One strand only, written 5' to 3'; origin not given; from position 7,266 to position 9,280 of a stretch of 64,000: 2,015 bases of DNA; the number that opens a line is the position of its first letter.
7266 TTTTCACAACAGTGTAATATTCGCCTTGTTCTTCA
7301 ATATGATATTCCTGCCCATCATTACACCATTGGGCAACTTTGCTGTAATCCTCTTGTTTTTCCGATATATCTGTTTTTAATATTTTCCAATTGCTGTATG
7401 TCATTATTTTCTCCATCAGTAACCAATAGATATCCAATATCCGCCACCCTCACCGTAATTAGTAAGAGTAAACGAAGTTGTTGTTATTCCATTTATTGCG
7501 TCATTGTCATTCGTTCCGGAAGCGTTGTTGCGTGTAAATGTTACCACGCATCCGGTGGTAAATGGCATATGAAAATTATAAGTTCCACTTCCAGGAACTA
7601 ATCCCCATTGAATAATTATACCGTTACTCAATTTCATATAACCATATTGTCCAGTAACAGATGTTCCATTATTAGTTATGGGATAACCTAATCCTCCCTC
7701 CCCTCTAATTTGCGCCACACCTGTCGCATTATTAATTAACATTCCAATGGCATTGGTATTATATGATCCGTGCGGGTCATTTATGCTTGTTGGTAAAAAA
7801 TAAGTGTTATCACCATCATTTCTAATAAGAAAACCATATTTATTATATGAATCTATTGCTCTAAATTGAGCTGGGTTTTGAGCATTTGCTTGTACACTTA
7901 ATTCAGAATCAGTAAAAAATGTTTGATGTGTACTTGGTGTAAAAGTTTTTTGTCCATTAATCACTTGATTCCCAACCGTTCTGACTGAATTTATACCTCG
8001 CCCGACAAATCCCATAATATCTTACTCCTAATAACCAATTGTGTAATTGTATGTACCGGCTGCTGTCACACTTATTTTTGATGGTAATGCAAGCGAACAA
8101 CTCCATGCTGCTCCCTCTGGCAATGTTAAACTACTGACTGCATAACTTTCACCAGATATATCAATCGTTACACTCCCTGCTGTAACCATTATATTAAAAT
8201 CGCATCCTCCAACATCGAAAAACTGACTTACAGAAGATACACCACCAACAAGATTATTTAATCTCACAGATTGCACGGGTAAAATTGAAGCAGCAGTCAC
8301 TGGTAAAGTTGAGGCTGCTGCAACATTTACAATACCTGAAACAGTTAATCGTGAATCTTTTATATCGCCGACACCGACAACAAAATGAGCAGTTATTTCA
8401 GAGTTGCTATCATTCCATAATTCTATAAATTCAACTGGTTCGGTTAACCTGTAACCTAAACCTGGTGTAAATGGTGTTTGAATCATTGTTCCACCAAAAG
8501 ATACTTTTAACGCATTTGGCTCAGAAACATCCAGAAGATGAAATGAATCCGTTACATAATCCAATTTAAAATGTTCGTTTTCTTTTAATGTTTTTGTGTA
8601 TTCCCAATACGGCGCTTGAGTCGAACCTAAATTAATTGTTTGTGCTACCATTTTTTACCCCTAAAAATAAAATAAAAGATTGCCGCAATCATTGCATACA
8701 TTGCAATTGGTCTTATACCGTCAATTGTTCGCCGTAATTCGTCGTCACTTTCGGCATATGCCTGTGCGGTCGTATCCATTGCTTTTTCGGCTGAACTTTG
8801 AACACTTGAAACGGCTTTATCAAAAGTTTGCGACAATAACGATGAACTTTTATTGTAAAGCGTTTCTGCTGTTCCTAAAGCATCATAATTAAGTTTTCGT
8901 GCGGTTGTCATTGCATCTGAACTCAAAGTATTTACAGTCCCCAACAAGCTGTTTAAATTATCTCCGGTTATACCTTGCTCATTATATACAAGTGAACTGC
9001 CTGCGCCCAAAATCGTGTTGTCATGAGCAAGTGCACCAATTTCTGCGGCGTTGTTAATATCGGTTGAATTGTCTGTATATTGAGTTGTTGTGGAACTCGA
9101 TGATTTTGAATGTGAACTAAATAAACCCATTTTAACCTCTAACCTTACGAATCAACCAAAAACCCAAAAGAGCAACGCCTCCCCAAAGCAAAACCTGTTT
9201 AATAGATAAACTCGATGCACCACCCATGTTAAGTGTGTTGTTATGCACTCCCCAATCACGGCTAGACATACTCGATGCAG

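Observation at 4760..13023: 8.2-kb integrase-less prophage with the gene content of a tailless internal-membrane (PM2/corticovirus-like) virus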

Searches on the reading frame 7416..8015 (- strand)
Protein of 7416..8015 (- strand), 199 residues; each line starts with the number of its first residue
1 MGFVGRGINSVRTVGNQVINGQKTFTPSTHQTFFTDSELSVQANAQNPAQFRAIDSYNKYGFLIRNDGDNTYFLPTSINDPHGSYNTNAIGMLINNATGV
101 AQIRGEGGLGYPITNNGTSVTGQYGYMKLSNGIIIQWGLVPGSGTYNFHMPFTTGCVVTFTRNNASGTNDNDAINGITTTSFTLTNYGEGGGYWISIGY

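Call 4: search_protein_families(library=pfam, max_evalue=0.1, proteins=[window:7416-8015:-])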
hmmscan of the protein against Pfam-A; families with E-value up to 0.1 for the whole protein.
window:7416-8015:- (199 aa): 3 families
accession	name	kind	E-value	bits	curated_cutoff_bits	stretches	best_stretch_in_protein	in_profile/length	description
PF21446.3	Gp34_trimer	-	6.2e-09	36.8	27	1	42-87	67-110/116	Long-tail fiber proximal subunit, C-terminal, trimerization domain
PF21882.2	Gp53-like_C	-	5.7e-08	33.6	24.9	1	128-199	1-84/84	Putative tail fiber protein gp53-like, C-terminal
PF18338.7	BppL_N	-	0.00078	19.4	25.8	1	11-26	6-21/25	Lower baseplate protein N-terminal domain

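Call 5: search_protein_families(library=phrogs, max_evalue=0.1, proteins=[window:7416-8015:-])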
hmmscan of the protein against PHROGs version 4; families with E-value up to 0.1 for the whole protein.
window:7416-8015:- (199 aa): 11 families
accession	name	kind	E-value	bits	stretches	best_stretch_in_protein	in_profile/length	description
phrog_2557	-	head and packaging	3.5e-10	40.2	1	112-199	436-533/534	virion structural protein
phrog_22609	-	tail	8.5e-10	38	1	46-111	918-980/1184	tail fiber protein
phrog_1396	-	tail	1.2e-08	35.6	1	49-199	176-341/504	tail fiber protein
phrog_4849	-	tail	1.4e-07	31.4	1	14-108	282-373/788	tail protein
phrog_1699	-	tail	2.1e-07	30.9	1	16-112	498-585/1000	long tail fiber protein distal subunit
phrog_6683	-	tail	3.9e-06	27.4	1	116-172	272-332/367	tail fiber protein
phrog_4209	-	tail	1.3e-05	25.4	1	78-199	270-406/406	tail fiber protein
phrog_3299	-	unknown function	3.4e-05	22.5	1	56-161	971-1073/1385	-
phrog_15547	-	unknown function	0.0001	22.7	1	15-192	239-363/373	-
phrog_5181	-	unknown function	0.00019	20.8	1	71-181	642-733/763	-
phrog_454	-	tail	0.0013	17.9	1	40-158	712-766/1376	tail fiber protein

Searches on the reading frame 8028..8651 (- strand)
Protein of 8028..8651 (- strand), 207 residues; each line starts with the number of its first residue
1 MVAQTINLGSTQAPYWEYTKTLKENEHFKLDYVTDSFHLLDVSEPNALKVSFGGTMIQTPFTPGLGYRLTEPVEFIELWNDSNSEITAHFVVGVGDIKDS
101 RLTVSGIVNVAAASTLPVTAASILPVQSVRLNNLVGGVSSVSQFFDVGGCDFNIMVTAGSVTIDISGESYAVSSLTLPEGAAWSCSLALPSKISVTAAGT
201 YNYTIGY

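Call 4: search_protein_families(library=pfam, max_evalue=0.1, proteins=[window:8028-8651:-])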
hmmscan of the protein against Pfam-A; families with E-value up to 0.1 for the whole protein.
window:8028-8651:- (207 aa): 0 families

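Call 5: search_protein_families(library=phrogs, max_evalue=0.1, proteins=[window:8028-8651:-])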
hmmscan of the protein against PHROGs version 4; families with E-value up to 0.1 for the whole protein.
window:8028-8651:- (207 aa): 1 family
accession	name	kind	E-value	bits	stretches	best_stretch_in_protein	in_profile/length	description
phrog_27125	-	unknown function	0.03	15.3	1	84-127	79-122/171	-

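Call 54: find_homologous_proteins(query=window:8028-8651:-, max_evalue=0.001)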
Query window:8028-8651:- (207 aa): 52 proteins with E <= 0.001 among 629 candidates.
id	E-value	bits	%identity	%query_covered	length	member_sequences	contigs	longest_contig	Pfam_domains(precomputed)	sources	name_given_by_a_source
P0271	7.9e-131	452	100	100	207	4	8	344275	-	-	-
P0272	2.7e-66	241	58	99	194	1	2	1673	-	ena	-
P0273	4.8e-65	237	59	99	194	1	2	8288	-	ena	-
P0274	6.9e-65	237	59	97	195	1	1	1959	-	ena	-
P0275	4.9e-64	234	56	99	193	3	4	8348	-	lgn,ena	-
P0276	5.3e-64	234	55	98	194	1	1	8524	-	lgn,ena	-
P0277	7.8e-64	233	57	98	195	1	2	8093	-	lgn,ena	-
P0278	1.2e-63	233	58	99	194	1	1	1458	-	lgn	-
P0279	3.8e-63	231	58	99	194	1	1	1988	-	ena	-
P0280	1.3e-62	229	56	99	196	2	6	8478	-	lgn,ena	-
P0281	8.4e-62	227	55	99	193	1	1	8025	-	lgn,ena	-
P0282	1.1e-60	223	56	99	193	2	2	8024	-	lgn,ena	-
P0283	5.3e-60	221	56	99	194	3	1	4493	-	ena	-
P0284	7.6e-60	220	55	99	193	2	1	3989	-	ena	-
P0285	1.2e-59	220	56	100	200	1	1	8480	-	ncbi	-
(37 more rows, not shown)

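Call 62: predict_structure(alignment_id=A2)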
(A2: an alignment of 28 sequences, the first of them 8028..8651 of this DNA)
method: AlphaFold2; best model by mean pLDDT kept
length: 207 residues; sequences in the alignment: 28
mean_pLDDT: 78.8   pTM: 0.43
mean pLDDT of the five models: 78.8, 78.2, 77.3, 77.3, 73.9
residues with pLDDT >= 90: 67; 70-90: 89; 50-70: 25; < 50: 26
segments of 3 or more residues with pLDDT < 50: 1-10, 102-106, 108-111, 124-128
pLDDT, mean of each block of 10 residues (from residue 1): 41 77 94 87 89 77 79 90 93 72 46 53 50 83 87 91 90 92 89 90 88
secondary structure, 60 per line:
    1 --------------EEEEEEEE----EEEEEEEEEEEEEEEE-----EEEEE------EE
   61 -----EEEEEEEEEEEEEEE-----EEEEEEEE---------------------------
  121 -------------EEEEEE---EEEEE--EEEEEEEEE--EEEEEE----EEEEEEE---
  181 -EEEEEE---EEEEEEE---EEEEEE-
elements in order: E15-22 E27-42 E48-52 E66-80 E86-93 E134-139 E143-147 E150-158 E161-166 E171-177 E182-187 E191-197 E201-206

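Call 64: fold_search(model_id=the predicted structure, library=pdb)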
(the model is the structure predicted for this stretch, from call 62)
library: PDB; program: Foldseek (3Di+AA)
matches with E <= 10: 1837; with E <= 0.001: 67
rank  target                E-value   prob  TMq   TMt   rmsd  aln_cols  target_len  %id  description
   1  1cx4                  2.7e-05  1.00  0.25  0.20  20.3       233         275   13  CRYSTAL STRUCTURE OF A DELETION MUTANT OF THE TYPE II BETA REGULATORY SUBUNIT OF CAMP-DEPENDENT PROTEIN KINASE (released 2001-03-07)
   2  4z07_C                4.5e-05  1.00  0.24  0.20  13.7       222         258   11  Co-crystal structure of the tandem CNB (CNB-A/B) domains of human PKG I beta with cGMP (released 2016-04-13)
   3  5ckn_A                6.8e-05  1.00  0.25  0.19  18.2       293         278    9  The CUB1-EGF-CUB2 domains of rat MBL-associated serine protease-2 (MASP-2) bound to Ca2+ (released 2017-01-18)
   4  7lv3_B                8.3e-05  1.00  0.24  0.11  14.8       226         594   12  Crystal structure of human protein kinase G (PKG) R-C complex in inhibited state (released 2022-08-24)
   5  5ezr                  8.3e-05  1.00  0.23  0.07  17.1       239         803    7  Crystal Structure of PVX_084705 bound to compound (released 2017-05-10)
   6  3tnp_B                8.3e-05  1.00  0.23  0.19  14.5       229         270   14  Structure and Allostery of the PKA RIIb Tetrameric Holoenzyme (released 2012-02-01)
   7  6bo3_A                8.8e-05  1.00  0.27  0.28  16.4       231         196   10  Structure Determination of A223, a turret protein in Sulfolobus turreted icosahedral virus, using an iterative hybrid  (released 2018-11-21)
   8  1rgs                  9.2e-05  1.00  0.25  0.20  18.3       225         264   11  REGULATORY SUBUNIT OF CAMP DEPENDENT PROTEIN KINASE (released 1996-12-07)
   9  4z07_A                1.1e-04  1.00  0.25  0.20  14.1       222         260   11  Co-crystal structure of the tandem CNB (CNB-A/B) domains of human PKG I beta with cGMP (released 2016-04-13)
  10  2qvs_B                1.1e-04  1.00  0.24  0.17  15.2       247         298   11  Crystal Structure of Type IIa Holoenzyme of cAMP-dependent Protein Kinase (released 2007-10-23)
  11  3j4q_B                1.1e-04  1.00  0.24  0.14  15.2       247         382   11  Pseudo-atomic model of the AKAP18-PKA complex in a bent conformation derived from electron microscopy (released 2013-11-13)
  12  7lv3_A                1.2e-04  1.00  0.25  0.11  15.1       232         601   12  Crystal structure of human protein kinase G (PKG) R-C complex in inhibited state (released 2022-08-24)
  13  3shr_A                1.2e-04  1.00  0.24  0.19  14.7       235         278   12  Crystal Structure of cGMP-dependent Protein Kinase Reveals Novel Site of Interchain Communication (released 2011-09-21)
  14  4x6r_B                1.3e-04  1.00  0.24  0.18  15.3       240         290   10  An Isoform-specific Myristylation Switch Targets RIIb PKA Holoenzymes to Membranes (released 2015-07-22)
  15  3rns                  1.3e-04  1.00  0.29  0.29  19.3       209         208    9  Cupin 2 conserved barrel domain protein from Leptotrichia buccalis (released 2011-05-11)
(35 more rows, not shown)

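Call 88: fold_search(model_id=the predicted structure, library=viral)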
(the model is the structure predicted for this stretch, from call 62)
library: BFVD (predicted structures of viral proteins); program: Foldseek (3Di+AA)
matches with E <= 10: 1558; with E <= 0.001: 27
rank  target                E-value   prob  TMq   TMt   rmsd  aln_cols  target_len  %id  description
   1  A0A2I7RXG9            7.4e-09  1.00  0.39  0.43  13.3       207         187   14  Uncharacterized protein [Vibrio phage 1.249.B._10N.261.55.B9]
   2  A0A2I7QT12            5.9e-08  1.00  0.39  0.40  15.2       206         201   14  Uncharacterized protein [Vibrio phage 1.057.O._10N.261.46.B12]
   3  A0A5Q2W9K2            8.4e-07  1.00  0.22  0.17  19.3       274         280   13  (no name in the UniProt tables at hand)
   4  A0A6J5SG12            1.9e-06  1.00  0.32  0.28  11.5       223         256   16  Uncharacterized protein [uncultured Caudovirales phage]
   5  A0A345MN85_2          1.3e-05  1.00  0.22  0.07  17.9       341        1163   10  (no name in the UniProt tables at hand)
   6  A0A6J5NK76            2.2e-05  1.00  0.28  0.16  18.8       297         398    9  Uncharacterized protein [uncultured Caudovirales phage]
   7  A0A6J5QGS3            9.0e-05  1.00  0.28  0.15  25.7       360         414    9  Uncharacterized protein [uncultured Caudovirales phage]
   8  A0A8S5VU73            1.1e-04  1.00  0.32  0.22  13.8       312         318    9  Uncharacterized protein [Tectiviridae sp.]
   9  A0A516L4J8            1.6e-04  0.99  0.25  0.15  16.0       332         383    9  (no name in the UniProt tables at hand)
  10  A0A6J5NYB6            1.7e-04  0.99  0.22  0.21  22.0       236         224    8  Uncharacterized protein [uncultured Caudovirales phage]
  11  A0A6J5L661            1.8e-04  0.99  0.24  0.10  18.0       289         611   11  Uncharacterized protein [uncultured Caudovirales phage]
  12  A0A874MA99            1.9e-04  1.00  0.28  0.21  15.9       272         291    7  Uncharacterized protein [Synechococcus phage S-SRP01]
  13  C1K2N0                1.9e-04  0.99  0.26  0.12  23.3       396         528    8  ORF4 [Nasonia vitripennis virus]
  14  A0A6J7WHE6            2.2e-04  1.00  0.28  0.12  18.5       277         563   12  Uncharacterized protein [uncultured Caudovirales phage]
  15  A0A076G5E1            4.0e-04  0.82  0.19  0.10  20.2       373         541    9  (no name in the UniProt tables at hand)
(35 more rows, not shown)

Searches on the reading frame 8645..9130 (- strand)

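Call 4: search_protein_families(library=pfam, max_evalue=0.1, proteins=[window:8645-9130:-])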
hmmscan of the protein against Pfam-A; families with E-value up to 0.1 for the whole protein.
window:8645-9130:- (161 aa): 3 families
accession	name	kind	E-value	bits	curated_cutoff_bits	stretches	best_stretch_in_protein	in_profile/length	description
PF07730.19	HisKA_3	-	0.011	16.7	24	0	98-141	22-65/68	Histidine kinase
PF09361.15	Phasin_2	-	0.082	13.6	24.9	1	64-125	34-93/100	Phasin protein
PF11351.13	GTA_holin_3TM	-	0.092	13.7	24.8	0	100-154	34-85/123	Holin of 3TMs, for gene-transfer release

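Call 5: search_protein_families(library=phrogs, max_evalue=0.1, proteins=[window:8645-9130:-])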
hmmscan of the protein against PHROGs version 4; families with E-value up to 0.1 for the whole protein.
window:8645-9130:- (161 aa): 2 families
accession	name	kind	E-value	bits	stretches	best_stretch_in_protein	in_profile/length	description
phrog_3427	-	lysis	0.09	13.8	0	99-155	39-92/141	holin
phrog_2292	-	unknown function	0.091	13.8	0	52-81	41-70/105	-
